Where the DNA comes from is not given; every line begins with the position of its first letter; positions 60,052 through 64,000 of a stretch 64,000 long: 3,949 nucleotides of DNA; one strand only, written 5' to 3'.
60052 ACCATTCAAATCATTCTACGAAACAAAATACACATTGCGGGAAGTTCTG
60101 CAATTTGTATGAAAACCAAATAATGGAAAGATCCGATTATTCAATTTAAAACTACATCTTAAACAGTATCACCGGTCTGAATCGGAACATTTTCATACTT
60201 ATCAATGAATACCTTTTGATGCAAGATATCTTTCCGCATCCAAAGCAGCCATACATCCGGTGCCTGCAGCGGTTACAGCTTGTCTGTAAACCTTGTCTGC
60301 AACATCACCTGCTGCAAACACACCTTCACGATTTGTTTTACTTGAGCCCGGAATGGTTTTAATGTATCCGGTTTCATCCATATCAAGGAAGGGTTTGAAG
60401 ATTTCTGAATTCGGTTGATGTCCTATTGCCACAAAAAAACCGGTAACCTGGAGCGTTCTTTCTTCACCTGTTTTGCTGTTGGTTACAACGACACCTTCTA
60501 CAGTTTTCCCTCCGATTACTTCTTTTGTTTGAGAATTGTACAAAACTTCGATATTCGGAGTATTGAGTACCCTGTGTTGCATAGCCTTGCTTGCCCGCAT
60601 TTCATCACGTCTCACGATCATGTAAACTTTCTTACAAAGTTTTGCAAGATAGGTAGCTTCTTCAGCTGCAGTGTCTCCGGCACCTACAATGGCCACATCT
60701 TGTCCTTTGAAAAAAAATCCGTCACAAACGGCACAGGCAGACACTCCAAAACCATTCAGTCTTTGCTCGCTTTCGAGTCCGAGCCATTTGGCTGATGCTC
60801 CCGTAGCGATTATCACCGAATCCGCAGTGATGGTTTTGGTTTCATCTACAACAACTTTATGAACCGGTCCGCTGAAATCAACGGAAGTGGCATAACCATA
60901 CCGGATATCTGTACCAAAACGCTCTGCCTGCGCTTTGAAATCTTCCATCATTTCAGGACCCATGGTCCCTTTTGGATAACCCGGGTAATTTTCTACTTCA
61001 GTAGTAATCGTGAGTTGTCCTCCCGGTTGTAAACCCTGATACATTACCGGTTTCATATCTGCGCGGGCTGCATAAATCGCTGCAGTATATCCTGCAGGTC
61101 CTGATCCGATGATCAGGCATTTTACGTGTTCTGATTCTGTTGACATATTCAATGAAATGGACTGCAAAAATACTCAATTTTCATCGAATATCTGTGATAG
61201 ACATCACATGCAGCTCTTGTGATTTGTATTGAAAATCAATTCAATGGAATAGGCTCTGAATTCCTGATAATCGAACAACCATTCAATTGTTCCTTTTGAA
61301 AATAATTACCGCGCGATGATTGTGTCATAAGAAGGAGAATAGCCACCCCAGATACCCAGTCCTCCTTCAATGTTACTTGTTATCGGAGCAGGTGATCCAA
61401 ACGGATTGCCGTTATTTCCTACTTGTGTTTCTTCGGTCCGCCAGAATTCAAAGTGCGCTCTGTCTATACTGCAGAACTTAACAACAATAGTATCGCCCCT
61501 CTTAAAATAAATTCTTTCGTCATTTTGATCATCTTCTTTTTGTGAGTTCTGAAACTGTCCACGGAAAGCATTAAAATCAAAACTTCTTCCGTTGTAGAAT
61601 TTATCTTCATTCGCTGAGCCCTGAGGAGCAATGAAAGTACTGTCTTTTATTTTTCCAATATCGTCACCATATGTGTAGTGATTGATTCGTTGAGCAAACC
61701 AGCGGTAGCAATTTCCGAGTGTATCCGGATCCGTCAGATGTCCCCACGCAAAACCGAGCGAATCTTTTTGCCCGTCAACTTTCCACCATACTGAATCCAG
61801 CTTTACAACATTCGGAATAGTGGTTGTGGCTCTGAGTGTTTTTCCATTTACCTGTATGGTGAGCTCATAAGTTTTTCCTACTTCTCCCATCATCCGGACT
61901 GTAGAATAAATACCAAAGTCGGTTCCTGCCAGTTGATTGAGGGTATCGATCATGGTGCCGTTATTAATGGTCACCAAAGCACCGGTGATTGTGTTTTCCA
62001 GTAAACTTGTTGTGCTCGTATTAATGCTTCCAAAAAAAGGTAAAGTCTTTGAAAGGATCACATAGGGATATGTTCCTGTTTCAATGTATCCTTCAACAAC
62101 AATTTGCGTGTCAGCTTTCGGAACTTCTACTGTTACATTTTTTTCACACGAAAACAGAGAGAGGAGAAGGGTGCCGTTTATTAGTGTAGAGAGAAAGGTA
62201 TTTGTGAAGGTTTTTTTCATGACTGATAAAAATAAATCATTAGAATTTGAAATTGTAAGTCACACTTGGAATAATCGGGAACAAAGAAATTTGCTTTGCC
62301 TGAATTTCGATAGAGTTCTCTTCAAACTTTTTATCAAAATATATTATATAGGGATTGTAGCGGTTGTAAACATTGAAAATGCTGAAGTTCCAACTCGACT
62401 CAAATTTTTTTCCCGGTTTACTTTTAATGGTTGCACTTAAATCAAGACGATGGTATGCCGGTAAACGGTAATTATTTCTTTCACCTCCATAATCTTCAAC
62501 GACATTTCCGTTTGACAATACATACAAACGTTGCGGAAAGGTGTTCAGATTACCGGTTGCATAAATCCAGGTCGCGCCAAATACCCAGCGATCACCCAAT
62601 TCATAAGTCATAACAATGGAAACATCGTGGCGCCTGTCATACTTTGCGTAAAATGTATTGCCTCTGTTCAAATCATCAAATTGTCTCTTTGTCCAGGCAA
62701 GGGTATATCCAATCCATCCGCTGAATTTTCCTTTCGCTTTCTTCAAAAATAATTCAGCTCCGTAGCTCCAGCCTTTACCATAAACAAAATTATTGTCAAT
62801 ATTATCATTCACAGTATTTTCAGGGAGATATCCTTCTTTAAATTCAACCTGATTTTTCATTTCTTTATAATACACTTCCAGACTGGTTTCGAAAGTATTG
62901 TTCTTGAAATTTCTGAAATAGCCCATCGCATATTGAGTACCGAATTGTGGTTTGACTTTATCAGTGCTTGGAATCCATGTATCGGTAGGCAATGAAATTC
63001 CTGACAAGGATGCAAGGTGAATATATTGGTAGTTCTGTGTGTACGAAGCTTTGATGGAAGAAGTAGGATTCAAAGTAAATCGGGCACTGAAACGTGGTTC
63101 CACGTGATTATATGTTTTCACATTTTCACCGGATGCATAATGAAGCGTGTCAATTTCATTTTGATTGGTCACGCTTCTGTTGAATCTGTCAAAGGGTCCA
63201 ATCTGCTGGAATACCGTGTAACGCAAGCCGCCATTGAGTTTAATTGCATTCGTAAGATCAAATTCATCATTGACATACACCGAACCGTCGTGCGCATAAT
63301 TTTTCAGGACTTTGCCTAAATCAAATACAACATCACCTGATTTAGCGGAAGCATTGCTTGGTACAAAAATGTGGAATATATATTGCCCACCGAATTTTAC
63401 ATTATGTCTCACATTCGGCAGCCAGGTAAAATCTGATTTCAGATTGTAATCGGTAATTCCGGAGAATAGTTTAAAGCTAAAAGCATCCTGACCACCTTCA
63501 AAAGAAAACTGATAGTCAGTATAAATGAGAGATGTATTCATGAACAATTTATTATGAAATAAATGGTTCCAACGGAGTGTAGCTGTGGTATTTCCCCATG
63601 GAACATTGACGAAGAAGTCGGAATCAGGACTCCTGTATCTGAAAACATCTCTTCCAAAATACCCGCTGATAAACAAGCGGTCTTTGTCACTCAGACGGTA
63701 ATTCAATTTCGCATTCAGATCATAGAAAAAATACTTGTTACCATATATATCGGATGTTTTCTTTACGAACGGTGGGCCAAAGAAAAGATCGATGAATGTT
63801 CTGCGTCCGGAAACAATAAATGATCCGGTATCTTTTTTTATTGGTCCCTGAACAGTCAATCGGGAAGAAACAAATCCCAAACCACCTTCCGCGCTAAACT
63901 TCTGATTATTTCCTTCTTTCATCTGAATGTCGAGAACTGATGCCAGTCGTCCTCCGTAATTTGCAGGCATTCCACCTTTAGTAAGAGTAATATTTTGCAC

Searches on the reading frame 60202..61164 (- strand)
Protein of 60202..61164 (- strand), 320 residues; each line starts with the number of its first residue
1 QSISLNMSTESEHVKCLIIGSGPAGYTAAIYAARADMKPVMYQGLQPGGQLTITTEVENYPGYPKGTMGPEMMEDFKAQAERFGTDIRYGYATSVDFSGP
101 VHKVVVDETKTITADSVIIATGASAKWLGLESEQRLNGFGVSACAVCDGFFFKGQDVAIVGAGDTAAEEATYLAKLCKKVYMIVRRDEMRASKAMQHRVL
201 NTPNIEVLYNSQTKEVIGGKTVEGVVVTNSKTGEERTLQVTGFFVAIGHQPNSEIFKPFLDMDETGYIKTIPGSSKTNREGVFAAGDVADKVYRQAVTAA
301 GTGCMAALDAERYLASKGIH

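Call 59: search_protein_families(library=pfam, proteins=[window:60202-61164:-], max_evalue=0.0001)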
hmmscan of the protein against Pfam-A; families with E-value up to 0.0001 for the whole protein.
window:60202-61164:- (320 aa): 6 families
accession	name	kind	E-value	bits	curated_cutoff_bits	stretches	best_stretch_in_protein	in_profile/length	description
PF07992.20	Pyr_redox_2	-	3.2e-48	165.1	26.1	1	15-303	2-291/291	Pyridine nucleotide-disulphide oxidoreductase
PF13738.12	Pyr_redox_3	-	1.5e-18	67.6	30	1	104-286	115-305/305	Pyridine nucleotide-disulphide oxidoreductase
PF00070.33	Pyr_redox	-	1.2e-14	55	22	1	157-228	2-80/82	Pyridine nucleotide-disulphide oxidoreductase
PF01134.28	GIDA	-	1.8e-08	34.3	22.1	0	16-42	2-28/391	Glucose inhibited division protein A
PF01266.30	DAO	-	4.8e-05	23.5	27.9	0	74-128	153-209/353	FAD dependent oxidoreductase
PF12831.13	FAD_oxidored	-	9.4e-05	22.3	27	0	17-55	3-42/416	FAD dependent oxidoreductase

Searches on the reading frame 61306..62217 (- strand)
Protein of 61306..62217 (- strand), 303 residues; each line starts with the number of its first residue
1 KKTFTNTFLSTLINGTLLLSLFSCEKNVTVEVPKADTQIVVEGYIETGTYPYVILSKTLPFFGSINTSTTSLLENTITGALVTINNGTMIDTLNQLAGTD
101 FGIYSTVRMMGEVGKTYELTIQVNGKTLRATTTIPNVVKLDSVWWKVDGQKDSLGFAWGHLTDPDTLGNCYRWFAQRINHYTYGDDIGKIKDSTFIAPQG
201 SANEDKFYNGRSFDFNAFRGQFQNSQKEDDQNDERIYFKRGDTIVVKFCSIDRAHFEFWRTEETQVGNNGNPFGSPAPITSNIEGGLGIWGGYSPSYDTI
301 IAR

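Call 59: search_protein_families(library=pfam, proteins=[window:61306-62217:-], max_evalue=0.0001)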
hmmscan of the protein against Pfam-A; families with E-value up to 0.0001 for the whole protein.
window:61306-62217:- (303 aa): 1 family
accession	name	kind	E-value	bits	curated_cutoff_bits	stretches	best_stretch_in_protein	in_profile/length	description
PF14054.11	DUF4249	-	4.7e-32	112.1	28.5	1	26-296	2-266/269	Domain of unknown function (DUF4249)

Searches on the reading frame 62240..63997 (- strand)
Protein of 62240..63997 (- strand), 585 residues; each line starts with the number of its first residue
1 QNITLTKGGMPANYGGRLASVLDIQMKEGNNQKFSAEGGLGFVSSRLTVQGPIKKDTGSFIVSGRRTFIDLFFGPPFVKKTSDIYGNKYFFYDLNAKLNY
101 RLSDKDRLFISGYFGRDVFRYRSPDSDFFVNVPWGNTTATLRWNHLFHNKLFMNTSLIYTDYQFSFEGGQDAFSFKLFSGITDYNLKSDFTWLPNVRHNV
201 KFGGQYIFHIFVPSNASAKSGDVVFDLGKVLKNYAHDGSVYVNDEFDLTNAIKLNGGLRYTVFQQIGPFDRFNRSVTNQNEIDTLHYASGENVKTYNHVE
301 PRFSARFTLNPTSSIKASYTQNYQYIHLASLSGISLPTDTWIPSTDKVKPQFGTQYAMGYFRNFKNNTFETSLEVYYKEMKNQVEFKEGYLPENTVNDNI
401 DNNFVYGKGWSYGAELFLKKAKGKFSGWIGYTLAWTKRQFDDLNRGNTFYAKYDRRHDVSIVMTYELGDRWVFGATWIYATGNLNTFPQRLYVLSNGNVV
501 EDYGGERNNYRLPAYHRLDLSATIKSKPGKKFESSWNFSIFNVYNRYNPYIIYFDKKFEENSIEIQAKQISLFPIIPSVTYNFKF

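Call 53: search_protein_families(library=pfam, proteins=[window:62240-63997:-], max_evalue=0.00001)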
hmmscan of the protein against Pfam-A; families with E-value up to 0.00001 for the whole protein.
window:62240-63997:- (585 aa): 2 families
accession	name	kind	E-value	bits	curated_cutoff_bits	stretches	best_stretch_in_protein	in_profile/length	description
PF00593.30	TonB_dep_Rec_b-barrel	-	5e-20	73.2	27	1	85-545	17-435/436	TonB dependent receptor-like, beta-barrel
PF25183.1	OMP_b-brl_4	-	5.6e-08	32.1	30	0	233-337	363-478/838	Outer membrane beta barrel domain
